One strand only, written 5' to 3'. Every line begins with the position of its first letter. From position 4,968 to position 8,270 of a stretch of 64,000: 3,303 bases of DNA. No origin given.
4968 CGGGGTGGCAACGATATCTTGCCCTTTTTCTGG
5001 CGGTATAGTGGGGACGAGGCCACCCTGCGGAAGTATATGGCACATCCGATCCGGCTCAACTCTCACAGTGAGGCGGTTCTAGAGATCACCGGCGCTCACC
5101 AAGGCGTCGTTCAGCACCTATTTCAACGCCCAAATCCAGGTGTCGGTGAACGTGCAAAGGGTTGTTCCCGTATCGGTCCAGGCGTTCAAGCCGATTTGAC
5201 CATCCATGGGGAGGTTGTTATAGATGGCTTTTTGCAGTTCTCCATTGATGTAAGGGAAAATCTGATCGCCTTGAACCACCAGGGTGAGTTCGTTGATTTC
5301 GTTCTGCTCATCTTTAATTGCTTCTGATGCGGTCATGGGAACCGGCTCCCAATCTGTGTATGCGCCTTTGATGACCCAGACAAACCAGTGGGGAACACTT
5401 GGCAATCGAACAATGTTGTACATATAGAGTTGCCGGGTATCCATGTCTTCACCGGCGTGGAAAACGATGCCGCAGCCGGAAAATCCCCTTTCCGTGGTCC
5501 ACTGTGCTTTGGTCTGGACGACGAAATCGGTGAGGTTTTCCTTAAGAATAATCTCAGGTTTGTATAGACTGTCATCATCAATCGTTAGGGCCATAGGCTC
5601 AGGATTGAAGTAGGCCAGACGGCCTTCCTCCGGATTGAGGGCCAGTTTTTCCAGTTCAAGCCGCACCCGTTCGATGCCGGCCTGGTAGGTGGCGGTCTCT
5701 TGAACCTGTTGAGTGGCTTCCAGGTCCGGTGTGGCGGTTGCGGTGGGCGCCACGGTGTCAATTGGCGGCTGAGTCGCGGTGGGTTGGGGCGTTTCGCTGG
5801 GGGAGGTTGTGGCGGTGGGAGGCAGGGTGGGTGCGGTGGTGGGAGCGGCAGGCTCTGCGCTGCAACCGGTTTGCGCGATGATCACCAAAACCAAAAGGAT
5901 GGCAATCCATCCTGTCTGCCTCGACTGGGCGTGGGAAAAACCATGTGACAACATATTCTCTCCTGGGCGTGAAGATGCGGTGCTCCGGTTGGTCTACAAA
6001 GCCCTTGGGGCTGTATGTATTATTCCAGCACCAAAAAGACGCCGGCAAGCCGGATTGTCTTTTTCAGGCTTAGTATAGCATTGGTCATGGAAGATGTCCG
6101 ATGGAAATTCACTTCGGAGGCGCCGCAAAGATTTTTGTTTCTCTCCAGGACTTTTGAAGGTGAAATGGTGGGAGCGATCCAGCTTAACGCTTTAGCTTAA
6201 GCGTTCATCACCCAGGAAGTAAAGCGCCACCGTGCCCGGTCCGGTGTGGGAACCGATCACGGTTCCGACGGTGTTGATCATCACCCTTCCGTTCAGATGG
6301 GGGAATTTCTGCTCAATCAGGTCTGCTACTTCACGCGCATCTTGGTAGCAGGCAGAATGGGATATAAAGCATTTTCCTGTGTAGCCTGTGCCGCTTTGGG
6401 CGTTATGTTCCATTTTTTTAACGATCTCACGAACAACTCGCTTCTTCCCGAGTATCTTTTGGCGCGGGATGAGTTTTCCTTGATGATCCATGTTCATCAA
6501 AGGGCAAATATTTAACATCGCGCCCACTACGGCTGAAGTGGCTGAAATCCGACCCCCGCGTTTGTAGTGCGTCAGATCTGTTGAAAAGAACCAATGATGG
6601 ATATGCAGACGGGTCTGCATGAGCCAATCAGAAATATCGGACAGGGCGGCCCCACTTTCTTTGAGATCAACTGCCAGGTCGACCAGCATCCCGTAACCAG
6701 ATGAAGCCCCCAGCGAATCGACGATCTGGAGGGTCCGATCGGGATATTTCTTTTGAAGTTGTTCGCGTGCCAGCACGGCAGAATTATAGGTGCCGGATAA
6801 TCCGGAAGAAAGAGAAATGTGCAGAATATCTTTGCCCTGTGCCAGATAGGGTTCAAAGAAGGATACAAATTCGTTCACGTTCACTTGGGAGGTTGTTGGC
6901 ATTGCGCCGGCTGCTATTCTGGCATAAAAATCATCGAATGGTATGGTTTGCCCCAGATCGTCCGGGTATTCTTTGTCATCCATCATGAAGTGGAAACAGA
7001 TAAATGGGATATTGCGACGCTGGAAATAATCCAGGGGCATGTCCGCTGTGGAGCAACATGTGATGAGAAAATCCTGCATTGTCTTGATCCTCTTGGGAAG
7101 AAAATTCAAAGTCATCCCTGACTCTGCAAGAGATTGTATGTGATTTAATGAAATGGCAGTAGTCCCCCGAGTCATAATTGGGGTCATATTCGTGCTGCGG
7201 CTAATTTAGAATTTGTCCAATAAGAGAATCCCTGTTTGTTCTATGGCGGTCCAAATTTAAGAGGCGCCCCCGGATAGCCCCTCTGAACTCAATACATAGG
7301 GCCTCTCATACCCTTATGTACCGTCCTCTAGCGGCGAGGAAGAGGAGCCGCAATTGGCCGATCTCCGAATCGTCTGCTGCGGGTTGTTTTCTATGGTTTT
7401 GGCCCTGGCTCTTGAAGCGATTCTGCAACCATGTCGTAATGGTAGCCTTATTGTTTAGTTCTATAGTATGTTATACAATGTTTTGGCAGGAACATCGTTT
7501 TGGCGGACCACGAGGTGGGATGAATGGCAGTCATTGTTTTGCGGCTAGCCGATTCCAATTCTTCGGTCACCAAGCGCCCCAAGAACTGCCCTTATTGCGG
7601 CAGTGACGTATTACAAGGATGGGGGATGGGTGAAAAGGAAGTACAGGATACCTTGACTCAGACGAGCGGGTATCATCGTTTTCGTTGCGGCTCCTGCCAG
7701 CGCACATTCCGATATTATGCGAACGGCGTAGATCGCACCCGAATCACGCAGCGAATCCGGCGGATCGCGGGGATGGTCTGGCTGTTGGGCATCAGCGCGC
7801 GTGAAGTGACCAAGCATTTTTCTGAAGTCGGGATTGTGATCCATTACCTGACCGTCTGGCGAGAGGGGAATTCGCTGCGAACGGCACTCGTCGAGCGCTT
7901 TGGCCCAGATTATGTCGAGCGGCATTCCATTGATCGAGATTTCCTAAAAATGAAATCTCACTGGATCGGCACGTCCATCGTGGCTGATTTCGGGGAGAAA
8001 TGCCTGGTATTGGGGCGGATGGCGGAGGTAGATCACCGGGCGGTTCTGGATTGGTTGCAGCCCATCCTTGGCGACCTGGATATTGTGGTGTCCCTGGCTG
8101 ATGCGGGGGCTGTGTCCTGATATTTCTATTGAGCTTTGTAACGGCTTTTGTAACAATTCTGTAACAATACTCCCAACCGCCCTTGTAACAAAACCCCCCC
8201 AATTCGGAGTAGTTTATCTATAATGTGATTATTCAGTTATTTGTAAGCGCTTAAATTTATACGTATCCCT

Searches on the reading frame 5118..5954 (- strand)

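Call 26: search_protein_families(library=pfam, proteins=[window:5118-5954:-], max_evalue=0.001)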
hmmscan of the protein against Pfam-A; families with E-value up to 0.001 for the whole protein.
window:5118-5954:- (278 aa): 0 families

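Call 60: search_protein_families(library=ncbifam, proteins=[window:5118-5954:-], max_evalue=1)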
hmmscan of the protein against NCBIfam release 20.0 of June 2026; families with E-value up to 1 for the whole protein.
window:5118-5954:- (278 aa): 6 families
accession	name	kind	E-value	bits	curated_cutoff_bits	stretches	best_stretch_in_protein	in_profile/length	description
TIGR04145.2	Firmicu_CTERM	equivalog_domain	0.00018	21.5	50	1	195-252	3-60/191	Firmicu-CTERM sorting domain-containing protein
TIGR04200.2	targ_of_XrtJ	subfamily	0.058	13.2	40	1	18-40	12-34/57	PExPT-CTERM protein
NF004423.0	PRK05765.1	equivalog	0.18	11.3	332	1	182-231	177-226/247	precorrin-3B C(17)-methyltransferase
NF041057.1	Rcas_1661_fam_Se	equivalog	0.31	10.6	190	1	21-90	2-68/247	Rcas_1661 family thioredoxin-like (seleno)lipoprotein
NF009097.0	PRK12438.1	subfamily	0.46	8.3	1254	1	36-99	919-981/991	hypothetical protein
NF033761.1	gliding_GltJ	equivalog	0.62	9.1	450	1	33-86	440-500/671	adventurous gliding motility protein GltJ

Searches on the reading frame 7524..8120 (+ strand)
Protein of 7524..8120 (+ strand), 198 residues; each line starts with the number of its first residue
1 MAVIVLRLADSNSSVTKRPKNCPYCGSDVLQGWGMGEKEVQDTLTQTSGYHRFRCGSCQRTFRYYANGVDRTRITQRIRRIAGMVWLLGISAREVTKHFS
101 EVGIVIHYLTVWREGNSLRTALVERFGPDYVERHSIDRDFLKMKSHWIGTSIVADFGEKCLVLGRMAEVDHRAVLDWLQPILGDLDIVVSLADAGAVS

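Call 26: search_protein_families(library=pfam, proteins=[window:7524-8120:+], max_evalue=0.001)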
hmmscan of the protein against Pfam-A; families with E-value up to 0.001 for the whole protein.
window:7524-8120:+ (198 aa): 0 families

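Call 60: search_protein_families(library=ncbifam, proteins=[window:7524-8120:+], max_evalue=1)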
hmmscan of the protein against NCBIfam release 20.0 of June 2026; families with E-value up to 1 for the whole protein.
window:7524-8120:+ (198 aa): 13 families
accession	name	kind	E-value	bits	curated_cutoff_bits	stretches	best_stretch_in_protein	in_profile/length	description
NF048018.1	IS256_N_4Cys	domain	0.0006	20.4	27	1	21-41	1-20/31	transposase-like zinc-binding domain-containing protein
NF050000.1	IS1_IS1595_Zn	domain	0.0023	18.4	28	1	47-63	16-32/34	IS1/IS1595 family N-terminal zinc-binding domain-containing protein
TIGR03655.1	anti_R_Lar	subfamily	0.014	15.7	39.6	1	20-64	2-40/55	Lar family restriction alleviation protein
NF033587.1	transpos_IS6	equivalog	0.017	14.8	125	1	70-126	2-59/202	IS6 family transposase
TIGR00595.1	priA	equivalog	0.029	13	230.35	1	16-47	253-284/509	replication restart helicase PriA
NF004066.1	PRK05580.1-3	equivalog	0.036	12.3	813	1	16-47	528-559/788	primosomal protein N'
NF004067.0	PRK05580.1-4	equivalog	0.072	11.4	763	1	16-47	475-506/737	primosomal protein N'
NF033558.1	transpos_IS1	equivalog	0.077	12.9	100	1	46-99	15-65/199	IS1 family transposase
NF047912.1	ECs_2282_CxxC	subfamily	0.089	12.7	37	1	22-63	5-38/60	ECs_2282 family putative zinc-binding protein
NF001604.0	PRK00398.1-1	equivalog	0.32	10.6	103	0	52-62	3-13/48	DNA-directed RNA polymerase subunit P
NF001607.0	PRK00398.1-4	equivalog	0.33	10.7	89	1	18-30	27-39/53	DNA-directed RNA polymerase subunit P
NF041913.1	HVO_2142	equivalog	0.5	10.3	90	0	45-60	26-41/48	HVO_2142 family zinc finger protein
TIGR02605.1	CxxC_CxxC_SSSS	subfamily_domain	0.59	10.2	31.3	0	17-28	24-35/52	FmdB family zinc ribbon protein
